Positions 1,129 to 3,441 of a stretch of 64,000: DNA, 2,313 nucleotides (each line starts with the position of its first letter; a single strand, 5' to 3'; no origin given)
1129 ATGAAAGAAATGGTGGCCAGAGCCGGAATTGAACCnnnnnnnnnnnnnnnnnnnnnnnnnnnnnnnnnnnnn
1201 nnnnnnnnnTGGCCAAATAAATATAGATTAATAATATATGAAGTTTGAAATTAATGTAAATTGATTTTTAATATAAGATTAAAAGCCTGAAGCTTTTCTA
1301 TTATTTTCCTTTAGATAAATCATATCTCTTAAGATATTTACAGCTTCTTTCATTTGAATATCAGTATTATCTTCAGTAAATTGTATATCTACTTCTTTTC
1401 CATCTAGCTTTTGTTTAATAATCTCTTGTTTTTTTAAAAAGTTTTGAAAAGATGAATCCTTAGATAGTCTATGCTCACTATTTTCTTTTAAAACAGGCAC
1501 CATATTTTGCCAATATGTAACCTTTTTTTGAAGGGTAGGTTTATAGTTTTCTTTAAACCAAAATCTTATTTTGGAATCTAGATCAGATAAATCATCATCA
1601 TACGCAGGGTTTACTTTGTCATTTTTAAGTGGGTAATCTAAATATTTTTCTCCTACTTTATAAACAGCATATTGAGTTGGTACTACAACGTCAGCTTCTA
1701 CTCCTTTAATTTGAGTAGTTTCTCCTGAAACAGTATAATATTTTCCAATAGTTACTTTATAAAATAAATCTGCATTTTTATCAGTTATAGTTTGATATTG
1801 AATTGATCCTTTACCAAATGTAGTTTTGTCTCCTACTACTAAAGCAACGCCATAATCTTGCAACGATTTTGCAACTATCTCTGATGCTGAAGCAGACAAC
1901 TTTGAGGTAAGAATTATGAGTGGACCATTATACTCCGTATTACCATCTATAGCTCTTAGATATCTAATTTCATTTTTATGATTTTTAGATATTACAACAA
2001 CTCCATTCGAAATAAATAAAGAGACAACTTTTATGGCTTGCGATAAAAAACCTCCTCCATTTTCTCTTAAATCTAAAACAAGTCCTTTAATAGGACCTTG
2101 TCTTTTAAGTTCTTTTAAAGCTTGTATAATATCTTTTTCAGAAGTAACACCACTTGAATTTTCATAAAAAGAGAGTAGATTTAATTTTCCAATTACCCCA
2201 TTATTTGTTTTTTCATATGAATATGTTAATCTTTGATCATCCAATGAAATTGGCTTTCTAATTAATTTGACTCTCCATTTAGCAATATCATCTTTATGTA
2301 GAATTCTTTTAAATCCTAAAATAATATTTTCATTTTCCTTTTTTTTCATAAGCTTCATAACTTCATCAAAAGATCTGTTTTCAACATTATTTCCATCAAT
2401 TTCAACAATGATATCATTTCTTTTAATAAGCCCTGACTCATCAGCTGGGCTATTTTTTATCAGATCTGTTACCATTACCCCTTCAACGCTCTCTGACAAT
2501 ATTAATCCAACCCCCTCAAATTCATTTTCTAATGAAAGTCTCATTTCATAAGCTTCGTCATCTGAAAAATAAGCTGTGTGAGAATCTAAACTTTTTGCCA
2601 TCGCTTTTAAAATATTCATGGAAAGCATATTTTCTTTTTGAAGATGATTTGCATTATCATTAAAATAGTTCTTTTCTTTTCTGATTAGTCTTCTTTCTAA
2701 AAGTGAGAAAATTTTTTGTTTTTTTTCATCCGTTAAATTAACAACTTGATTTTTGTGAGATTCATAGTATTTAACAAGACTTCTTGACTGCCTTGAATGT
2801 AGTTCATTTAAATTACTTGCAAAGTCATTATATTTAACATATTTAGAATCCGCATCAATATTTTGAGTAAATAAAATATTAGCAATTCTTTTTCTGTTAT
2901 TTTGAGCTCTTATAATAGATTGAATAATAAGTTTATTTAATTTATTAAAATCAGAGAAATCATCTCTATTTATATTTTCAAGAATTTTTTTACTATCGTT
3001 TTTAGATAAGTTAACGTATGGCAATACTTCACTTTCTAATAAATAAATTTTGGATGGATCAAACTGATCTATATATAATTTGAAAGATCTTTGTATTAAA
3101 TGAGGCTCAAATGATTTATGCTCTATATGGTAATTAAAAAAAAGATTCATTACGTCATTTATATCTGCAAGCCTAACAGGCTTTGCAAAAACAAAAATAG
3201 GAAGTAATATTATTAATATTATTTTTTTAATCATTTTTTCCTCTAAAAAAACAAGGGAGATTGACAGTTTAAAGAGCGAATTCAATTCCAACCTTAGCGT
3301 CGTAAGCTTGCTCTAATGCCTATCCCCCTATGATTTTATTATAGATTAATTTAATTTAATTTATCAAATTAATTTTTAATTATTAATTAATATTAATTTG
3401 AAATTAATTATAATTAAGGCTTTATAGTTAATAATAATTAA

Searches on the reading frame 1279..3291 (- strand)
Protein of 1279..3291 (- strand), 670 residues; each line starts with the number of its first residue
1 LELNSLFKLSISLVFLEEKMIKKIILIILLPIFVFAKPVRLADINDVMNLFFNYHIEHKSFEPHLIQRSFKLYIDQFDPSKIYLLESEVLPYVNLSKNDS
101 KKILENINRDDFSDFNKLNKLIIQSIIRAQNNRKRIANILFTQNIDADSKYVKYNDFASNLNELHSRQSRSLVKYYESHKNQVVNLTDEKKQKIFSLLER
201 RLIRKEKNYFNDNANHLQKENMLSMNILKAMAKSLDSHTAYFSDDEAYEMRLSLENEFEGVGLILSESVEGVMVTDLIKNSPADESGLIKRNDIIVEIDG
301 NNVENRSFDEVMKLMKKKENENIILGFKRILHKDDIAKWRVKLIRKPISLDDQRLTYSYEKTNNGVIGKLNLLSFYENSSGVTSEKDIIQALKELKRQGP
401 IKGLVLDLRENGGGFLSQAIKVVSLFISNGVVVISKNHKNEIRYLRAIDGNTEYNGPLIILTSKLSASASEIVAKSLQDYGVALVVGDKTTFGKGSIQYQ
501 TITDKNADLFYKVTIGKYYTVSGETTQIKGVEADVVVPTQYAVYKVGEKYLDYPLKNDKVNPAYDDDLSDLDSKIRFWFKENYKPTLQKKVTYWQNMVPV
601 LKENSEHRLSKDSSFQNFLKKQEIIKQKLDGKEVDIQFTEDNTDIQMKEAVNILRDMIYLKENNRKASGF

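Call 57: search_protein_families(library=pfam, proteins=[window:1279-3291:-], max_evalue=0.00001)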
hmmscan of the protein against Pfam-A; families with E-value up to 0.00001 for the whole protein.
window:1279-3291:- (670 aa): 6 families
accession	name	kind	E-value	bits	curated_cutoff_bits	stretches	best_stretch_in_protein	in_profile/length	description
PF03572.23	Peptidase_S41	-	3.2e-40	137.9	24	1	367-537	2-165/165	Peptidase family S41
PF17804.6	TSP_NTD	-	3.2e-16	60.5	26.4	1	47-244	1-187/188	Tail specific protease N-terminal domain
PF17820.7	PDZ_6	-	3.4e-10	39.9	27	1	274-329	2-54/54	PDZ domain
PF00595.29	PDZ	-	1.2e-09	38.8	23.2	1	258-320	9-74/81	PDZ domain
PF13180.12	PDZ_2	-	2.6e-08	34.4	27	1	261-335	5-72/80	PDZ domain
PF11818.13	DUF3340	-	2.5e-06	28.2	28.6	0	589-637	26-74/155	C-terminal domain of tail specific protease (DUF3340)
